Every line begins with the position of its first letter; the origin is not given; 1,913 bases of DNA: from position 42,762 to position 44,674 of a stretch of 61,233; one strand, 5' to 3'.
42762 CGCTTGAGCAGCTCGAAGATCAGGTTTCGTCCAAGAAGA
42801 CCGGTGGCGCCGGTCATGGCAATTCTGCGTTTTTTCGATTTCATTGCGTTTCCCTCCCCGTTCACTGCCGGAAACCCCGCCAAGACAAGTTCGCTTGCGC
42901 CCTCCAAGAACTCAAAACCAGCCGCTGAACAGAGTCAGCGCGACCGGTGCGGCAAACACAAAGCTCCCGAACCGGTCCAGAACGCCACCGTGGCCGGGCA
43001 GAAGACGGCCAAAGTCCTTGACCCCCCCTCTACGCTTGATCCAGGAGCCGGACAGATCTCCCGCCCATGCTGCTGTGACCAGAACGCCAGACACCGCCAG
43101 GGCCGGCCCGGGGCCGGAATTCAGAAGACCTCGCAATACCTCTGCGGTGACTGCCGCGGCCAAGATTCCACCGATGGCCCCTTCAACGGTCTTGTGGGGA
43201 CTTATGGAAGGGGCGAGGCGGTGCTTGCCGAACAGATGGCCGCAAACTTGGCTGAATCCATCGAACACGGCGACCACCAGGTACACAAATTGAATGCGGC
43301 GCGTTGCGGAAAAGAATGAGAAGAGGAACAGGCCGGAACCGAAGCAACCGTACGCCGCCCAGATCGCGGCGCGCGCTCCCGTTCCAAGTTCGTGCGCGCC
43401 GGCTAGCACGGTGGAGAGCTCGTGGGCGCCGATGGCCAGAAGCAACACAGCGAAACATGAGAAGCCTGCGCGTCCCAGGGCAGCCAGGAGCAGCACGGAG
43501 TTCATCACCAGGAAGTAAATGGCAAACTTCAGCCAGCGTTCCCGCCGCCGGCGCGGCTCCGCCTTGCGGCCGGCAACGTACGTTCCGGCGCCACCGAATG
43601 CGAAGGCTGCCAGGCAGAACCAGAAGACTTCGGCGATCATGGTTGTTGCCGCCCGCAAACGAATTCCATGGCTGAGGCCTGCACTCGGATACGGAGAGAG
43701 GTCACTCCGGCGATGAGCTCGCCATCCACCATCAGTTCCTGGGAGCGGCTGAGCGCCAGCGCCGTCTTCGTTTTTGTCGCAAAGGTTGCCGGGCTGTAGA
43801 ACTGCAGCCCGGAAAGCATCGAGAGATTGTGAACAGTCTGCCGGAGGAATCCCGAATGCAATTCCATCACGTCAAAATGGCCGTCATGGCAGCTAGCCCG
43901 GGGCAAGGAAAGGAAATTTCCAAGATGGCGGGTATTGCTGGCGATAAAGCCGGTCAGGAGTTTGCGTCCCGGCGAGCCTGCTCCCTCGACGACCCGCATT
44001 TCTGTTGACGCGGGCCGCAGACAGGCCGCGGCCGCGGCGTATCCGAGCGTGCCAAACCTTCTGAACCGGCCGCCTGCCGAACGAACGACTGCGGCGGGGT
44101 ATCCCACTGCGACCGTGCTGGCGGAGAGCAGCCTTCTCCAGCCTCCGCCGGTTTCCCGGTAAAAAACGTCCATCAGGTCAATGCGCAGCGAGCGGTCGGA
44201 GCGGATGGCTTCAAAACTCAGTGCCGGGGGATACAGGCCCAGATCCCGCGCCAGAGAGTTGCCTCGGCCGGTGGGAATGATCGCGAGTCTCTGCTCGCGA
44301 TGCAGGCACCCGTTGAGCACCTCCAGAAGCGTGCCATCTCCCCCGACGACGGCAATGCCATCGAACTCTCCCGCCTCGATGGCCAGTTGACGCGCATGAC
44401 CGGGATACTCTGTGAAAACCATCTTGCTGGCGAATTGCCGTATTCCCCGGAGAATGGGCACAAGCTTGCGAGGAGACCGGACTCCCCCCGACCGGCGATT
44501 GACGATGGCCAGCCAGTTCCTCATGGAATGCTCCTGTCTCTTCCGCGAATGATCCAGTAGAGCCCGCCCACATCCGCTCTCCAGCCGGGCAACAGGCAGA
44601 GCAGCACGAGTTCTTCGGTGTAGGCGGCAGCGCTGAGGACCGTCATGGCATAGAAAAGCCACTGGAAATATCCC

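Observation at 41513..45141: Translationally coupled lipid activate-and-transfer cassette: CDP-alcohol phosphatidyltransferase, DAG-kinase-like kinase, CdsA-like cytidylyltransferase and acyl reductase-like SDR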

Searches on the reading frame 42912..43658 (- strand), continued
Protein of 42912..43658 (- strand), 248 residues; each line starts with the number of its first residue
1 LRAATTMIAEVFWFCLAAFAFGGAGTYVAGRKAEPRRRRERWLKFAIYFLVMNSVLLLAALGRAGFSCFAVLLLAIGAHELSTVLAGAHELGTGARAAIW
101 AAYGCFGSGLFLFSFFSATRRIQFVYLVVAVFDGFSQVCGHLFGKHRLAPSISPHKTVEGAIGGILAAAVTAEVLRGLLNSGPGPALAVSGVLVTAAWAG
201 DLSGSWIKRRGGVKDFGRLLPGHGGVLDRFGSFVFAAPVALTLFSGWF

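Call 107: search_protein_families(library=ncbifam, proteins=[L011:7512-8699:+], max_evalue=0.00001)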
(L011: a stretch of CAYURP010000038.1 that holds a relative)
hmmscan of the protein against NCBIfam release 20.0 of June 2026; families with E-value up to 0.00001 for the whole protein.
L011:7512-8699:+ (395 aa): 11 families
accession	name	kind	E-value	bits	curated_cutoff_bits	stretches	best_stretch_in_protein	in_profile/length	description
NF005539.0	PRK07201.1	equivalog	5.5e-55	187.3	549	1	21-382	4-350/657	SDR family oxidoreductase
TIGR01746.1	Thioester-redct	subfamily_domain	1.9e-45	155.7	213.35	1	20-384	2-367/371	thioester reductase domain-containing protein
NF038078.1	NRPS_MxcG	equivalog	1.8e-27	95.1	2300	1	13-272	1078-1330/1442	myxochelin non-ribosomal peptide synthetase MxcG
TIGR03443.1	alpha_am_amid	equivalog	9.1e-21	73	1030.1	1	8-262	963-1226/1390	L-aminoadipate-semialdehyde dehydrogenase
NF041592.1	carboxyl_red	equivalog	1.1e-19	69.7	1300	1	9-281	756-1048/1160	carboxylic acid reductase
NF047350.1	aureusi_NRPS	equivalog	1e-13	49.1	2500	1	19-196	2029-2197/2373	aureusimine non-ribosomal peptide synthetase AusA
TIGR03466.1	HpnA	hypoth_equivalog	8.4e-12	44.6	367.65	1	98-281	55-229/327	hopanoid-associated sugar epimerase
TIGR01214.1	rmlD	equivalog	5.5e-07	29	224.05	0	20-219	2-156/285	dTDP-4-dehydrorhamnose reductase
TIGR04180.1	EDH_00030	hypoth_equivalog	1.6e-06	27.4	475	1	20-302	1-257/297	NAD-dependent 4,6-dehydratase LegB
NF043036.1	ErythonDh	equivalog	1.8e-06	27.4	325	1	20-174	3-140/321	D-erythronate dehydrogenase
TIGR03589.1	PseB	equivalog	5.5e-06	25.6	407.75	1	17-143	4-113/324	UDP-N-acetylglucosamine 4,6-dehydratase (inverting)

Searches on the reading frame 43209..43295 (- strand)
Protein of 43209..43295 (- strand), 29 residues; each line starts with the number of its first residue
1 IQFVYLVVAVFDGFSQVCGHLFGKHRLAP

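Call 41: find_related_loci(query=A2, collection=metagenome_contigs, flank=8000)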
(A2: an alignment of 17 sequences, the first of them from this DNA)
Query A2 (29 aa) in metagenome_contigs; peptide patterns used: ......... (x = any residue, [..] = any of these).
146 stretches matched a pattern; 80 encode a relative of the query (tblastn E <= 1e-3); 80 distinct loci.
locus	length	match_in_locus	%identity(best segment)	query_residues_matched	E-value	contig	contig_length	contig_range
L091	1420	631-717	79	1-29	4e-12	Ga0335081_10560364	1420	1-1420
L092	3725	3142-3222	89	3-29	4e-12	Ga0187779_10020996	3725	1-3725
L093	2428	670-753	86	1-28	1e-11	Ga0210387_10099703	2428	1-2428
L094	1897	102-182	81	2-28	2e-11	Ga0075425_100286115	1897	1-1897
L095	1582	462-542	85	3-29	3e-11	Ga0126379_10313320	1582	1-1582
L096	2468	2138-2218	81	3-29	3e-11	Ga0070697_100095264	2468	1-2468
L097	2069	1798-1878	81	3-29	2e-10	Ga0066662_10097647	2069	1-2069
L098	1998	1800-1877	85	3-28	2e-10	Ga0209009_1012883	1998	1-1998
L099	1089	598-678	74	3-29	2e-10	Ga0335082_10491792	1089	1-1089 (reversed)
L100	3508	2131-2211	78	1-27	2e-10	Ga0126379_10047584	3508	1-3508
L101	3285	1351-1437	69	1-29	3e-10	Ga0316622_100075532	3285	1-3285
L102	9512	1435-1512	81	3-28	3e-10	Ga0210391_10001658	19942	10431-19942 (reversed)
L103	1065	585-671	72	1-29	3e-10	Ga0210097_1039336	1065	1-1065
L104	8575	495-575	81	3-29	2e-10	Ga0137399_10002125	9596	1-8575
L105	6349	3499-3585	69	1-29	3e-10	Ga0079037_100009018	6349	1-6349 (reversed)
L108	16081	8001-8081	70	3-29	8e-10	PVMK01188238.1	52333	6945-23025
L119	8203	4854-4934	70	3-29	2e-9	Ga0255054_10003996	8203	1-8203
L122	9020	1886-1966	70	3-29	2e-9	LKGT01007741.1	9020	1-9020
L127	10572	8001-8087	66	1-29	7e-9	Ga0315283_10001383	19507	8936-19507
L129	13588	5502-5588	62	1-29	6e-9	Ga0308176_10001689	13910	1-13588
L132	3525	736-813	73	3-28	7e-9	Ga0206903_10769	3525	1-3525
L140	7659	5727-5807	67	3-29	1e-8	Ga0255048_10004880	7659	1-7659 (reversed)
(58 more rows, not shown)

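Call 47: search_protein_families(library=pfam, proteins=[L122:2361-2987:+, L119:5974-7053:+, L108:3704-6016:+, L132:1267-1968:-, L127:7602-8396:+], max_evalue=0.001)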
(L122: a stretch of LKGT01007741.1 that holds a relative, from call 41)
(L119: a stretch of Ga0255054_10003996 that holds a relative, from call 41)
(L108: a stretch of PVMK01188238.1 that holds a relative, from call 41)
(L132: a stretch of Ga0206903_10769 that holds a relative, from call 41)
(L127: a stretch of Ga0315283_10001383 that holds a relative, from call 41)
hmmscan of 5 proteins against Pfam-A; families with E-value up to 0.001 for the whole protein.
L122:2361-2987:+ (208 aa): 0 families

L119:5974-7053:+ (359 aa): 2 families
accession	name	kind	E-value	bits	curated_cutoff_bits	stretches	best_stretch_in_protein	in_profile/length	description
PF12804.13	NTP_transf_3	-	1.3e-09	38.9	27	1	40-169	1-115/160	MobA-like NTP transferase domain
PF01128.25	IspD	-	2.7e-05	24.5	27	1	51-110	12-72/221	2-C-methyl-D-erythritol 4-phosphate cytidylyltransferase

L108:3704-6016:+ (770 aa): 1 family
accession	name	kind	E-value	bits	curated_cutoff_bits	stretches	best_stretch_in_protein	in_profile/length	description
PF01804.23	Penicil_amidase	-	2e-116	391.1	21.3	1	40-754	2-673/675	Penicillin amidase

L132:1267-1968:- (233 aa): 1 family
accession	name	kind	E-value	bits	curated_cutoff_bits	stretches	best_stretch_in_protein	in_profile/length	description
PF16117.10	DUF4833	-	6.8e-28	98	23.1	1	92-228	1-138/138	Domain of unknown function (DUF4833)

L127:7602-8396:+ (264 aa): 1 family
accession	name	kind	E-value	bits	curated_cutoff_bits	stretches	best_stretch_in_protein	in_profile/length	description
PF01148.25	CTP_transf_1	-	1.2e-36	127.4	24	1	110-255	110-260/264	Cytidylyltransferase family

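Call 85: search_protein_families(library=pfam, proteins=[L127:5011-5760:+, L127:5918-7072:-, L127:8475-9278:-, L127:9199-10494:+, L127:4082-5011:+, L140:3440-4333:-, L140:2420-3421:-, L140:6093-7097:-, L140:6174-6797:+], max_evalue=0.0001)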
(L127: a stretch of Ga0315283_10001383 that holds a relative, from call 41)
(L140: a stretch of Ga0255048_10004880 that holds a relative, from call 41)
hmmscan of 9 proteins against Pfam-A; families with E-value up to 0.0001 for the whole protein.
L127:5011-5760:+ (249 aa): 3 families
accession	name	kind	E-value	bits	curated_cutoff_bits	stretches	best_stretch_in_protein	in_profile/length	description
PF01061.29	ABC2_membrane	-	4e-09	36.8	26.9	1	4-189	3-175/211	ABC-2 type transporter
PF12679.13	ABC2_membrane_2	-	8.4e-08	32.2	27.2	1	71-201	87-209/283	ABC-2 family transporter protein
PF12698.13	ABC2_membrane_3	-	7.1e-07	29.1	31.6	1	55-194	167-289/347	ABC-2 family transporter protein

L127:5918-7072:- (384 aa): 0 families

L127:8475-9278:- (267 aa): 1 family
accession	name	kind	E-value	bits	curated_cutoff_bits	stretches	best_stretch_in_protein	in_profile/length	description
PF00731.26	AIRC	-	7e-15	55.3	30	1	128-252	2-126/148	AIR carboxylase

L127:9199-10494:+ (431 aa): 0 families

L127:4082-5011:+ (309 aa): 3 families
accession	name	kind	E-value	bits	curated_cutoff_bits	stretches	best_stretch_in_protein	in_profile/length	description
PF00005.33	ABC_tran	-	3.3e-29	102.7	25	1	21-165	1-137/137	ABC transporter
PF13304.12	AAA_21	-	1.8e-14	54.9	27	1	130-198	231-301/304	AAA domain, putative AbiEii toxin, Type IV TA system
PF13732.12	DrrA1-3_C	-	7.3e-05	23.8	27.4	0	220-303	2-79/81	ATP-binding protein DrrA1-3-like, C-terminal domain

L140:3440-4333:- (297 aa): 2 families
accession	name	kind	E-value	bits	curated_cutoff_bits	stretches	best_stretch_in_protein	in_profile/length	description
PF00892.27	EamA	-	2.6e-39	135.1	28.2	2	151-283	2-133/135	EamA-like transporter family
PF03151.22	TPT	-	7.9e-05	22.6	30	0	75-282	73-289/291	Triose-phosphate Transporter family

L140:2420-3421:- (333 aa): 1 family
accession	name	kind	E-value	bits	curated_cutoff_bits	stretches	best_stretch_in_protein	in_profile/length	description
PF05118.21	Asp_Arg_Hydrox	-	2.5e-16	60.3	22.6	1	64-166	50-154/157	Aspartyl/Asparaginyl beta-hydroxylase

L140:6093-7097:- (334 aa): 1 family
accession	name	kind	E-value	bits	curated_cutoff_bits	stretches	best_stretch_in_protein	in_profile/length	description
PF00296.26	Bac_luciferase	-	3.2e-69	234.2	27.9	1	9-304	16-314/314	Luciferase-like monooxygenase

L140:6174-6797:+ (207 aa): 0 families

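Call 107: search_protein_families(library=ncbifam, proteins=[L129:2579-3658:+], max_evalue=0.00001)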
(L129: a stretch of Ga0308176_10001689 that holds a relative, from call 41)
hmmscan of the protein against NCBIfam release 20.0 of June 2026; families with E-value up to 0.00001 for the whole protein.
L129:2579-3658:+ (359 aa): 8 families
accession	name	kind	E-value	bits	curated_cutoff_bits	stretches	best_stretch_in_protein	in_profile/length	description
NF005539.0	PRK07201.1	equivalog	1.5e-51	175.9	549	1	4-342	3-346/657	SDR family oxidoreductase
TIGR01746.1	Thioester-redct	subfamily_domain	9.3e-33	114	213.35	1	4-335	2-353/371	thioester reductase domain-containing protein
TIGR03466.1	HpnA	hypoth_equivalog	2.5e-10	39.8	367.65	1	4-280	3-259/327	hopanoid-associated sugar epimerase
NF041592.1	carboxyl_red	equivalog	8e-10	37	1300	1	2-247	765-1048/1160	carboxylic acid reductase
TIGR03443.1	alpha_am_amid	equivalog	1.7e-09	35.7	1030.1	1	3-232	974-1229/1390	L-aminoadipate-semialdehyde dehydrogenase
NF042422.1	oxyalk_red_OleD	equivalog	1.2e-07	31.4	580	1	54-183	41-171/329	2-alkyl-3-oxoalkanoate reductase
TIGR01214.1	rmlD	equivalog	5.5e-07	29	224.05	1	3-183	1-153/285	dTDP-4-dehydrorhamnose reductase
NF052578.1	StrlDmthSdmBMthl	equivalog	8e-07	29.1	600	1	3-247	2-228/328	sterol demethylase protein SdmB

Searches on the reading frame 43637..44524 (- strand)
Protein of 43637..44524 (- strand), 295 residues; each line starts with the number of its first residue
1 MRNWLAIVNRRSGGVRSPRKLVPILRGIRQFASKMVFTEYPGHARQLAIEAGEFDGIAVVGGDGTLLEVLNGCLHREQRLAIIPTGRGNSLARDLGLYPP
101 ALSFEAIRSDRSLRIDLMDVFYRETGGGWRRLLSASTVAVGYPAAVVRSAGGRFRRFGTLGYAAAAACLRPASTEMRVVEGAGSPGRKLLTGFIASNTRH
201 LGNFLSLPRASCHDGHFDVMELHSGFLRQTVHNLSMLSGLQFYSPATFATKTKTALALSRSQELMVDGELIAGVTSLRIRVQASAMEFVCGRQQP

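Call 3: search_protein_families(library=pfam, proteins=[window:43637-44524:-], max_evalue=0.01)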
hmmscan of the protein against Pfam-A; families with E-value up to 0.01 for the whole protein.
window:43637-44524:- (295 aa): 2 families
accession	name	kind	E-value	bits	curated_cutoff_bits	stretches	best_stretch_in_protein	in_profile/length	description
PF00781.29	DAGK_cat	-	1e-19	70.8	23.6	1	4-119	2-124/125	Diacylglycerol kinase catalytic domain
PF19279.4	YegS_C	-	0.00011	22.4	27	1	137-287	2-155/158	YegS C-terminal NAD kinase beta sandwich-like domain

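Call 4: search_protein_families(library=ncbifam, proteins=[window:43637-44524:-], max_evalue=0.01)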
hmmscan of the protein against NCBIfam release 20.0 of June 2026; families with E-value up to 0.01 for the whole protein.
window:43637-44524:- (295 aa): 11 families
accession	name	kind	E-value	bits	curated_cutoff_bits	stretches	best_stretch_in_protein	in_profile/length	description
NF009604.0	PRK13057.1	equivalog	3.7e-15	55.7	274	1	45-288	53-292/302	lipid kinase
TIGR00147.1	TIGR00147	subfamily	8.8e-14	51.1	118.65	1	1-287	1-291/296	YegS/Rv2252/BmrU family lipid kinase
NF009874.0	PRK13337.1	equivalog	1.6e-11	43.6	385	1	20-98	21-105/305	diacylglycerol kinase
NF009603.0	PRK13055.1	subfamily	9.1e-10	38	342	1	33-289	37-298/335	diacylglycerol kinase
NF002033.0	PRK00861.1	subfamily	1.1e-08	34.1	293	1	7-165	17-171/328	putative lipid kinase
NF040993.1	MamU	equivalog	2.2e-08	33.9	400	1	45-120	49-127/296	lipid kinase MamU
NF009025.0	PRK12361.1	equivalog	1.8e-07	29.8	505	1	6-95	246-338/546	hypothetical protein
NF009602.0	PRK13054.1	equivalog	4.3e-07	29.3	284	1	43-289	44-291/301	lipid kinase YegS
NF008882.0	PRK11914.1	equivalog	4.1e-06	26.2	302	1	42-225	51-237/306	diacylglycerol kinase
NF009605.0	PRK13059.1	equivalog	0.00011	21.3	313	1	52-97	55-102/295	putative lipid kinase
TIGR03702.1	lip_kinase_YegS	equivalog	0.0036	16.4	387.45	0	42-97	39-100/295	lipid kinase YegS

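Call 14: search_solved_structures(query=window:43637-44524:-, max_evalue=0.01, show_alignments=2)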
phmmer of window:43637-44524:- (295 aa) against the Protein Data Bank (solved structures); distinct sequences matched with E-value up to 0.01: 10.
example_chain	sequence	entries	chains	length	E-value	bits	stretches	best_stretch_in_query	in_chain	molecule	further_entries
4wer_A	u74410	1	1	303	6.4e-08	35.7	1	3-294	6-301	Diacylglycerol kinase catalytic domain protein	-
3vzb_A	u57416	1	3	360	4.7e-07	32.9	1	25-165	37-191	Sphingosine kinase 1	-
3vzc_A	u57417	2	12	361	4.7e-07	32.9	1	25-165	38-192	Sphingosine kinase 1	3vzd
4v24_A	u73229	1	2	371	5.1e-07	32.8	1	25-165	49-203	SPHINGOSINE KINASE 1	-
4l02_A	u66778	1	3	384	5.6e-07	32.7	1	25-165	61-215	Sphingosine kinase 1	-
4wrr_A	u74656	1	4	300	7.7e-06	28.9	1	19-224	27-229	putative diacylglycerol kinase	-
3s40_A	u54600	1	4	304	8e-06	28.9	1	19-224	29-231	diacylglycerol kinase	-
3t5p_A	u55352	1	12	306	8.2e-06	28.8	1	19-224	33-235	BmrU protein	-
2qv7_A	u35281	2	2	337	1.2e-05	28.3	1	36-269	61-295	Diacylglycerol Kinase DgkB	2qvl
7cgp_B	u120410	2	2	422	0.00053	22.9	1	32-80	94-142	Acylglycerol kinase, mitochondrial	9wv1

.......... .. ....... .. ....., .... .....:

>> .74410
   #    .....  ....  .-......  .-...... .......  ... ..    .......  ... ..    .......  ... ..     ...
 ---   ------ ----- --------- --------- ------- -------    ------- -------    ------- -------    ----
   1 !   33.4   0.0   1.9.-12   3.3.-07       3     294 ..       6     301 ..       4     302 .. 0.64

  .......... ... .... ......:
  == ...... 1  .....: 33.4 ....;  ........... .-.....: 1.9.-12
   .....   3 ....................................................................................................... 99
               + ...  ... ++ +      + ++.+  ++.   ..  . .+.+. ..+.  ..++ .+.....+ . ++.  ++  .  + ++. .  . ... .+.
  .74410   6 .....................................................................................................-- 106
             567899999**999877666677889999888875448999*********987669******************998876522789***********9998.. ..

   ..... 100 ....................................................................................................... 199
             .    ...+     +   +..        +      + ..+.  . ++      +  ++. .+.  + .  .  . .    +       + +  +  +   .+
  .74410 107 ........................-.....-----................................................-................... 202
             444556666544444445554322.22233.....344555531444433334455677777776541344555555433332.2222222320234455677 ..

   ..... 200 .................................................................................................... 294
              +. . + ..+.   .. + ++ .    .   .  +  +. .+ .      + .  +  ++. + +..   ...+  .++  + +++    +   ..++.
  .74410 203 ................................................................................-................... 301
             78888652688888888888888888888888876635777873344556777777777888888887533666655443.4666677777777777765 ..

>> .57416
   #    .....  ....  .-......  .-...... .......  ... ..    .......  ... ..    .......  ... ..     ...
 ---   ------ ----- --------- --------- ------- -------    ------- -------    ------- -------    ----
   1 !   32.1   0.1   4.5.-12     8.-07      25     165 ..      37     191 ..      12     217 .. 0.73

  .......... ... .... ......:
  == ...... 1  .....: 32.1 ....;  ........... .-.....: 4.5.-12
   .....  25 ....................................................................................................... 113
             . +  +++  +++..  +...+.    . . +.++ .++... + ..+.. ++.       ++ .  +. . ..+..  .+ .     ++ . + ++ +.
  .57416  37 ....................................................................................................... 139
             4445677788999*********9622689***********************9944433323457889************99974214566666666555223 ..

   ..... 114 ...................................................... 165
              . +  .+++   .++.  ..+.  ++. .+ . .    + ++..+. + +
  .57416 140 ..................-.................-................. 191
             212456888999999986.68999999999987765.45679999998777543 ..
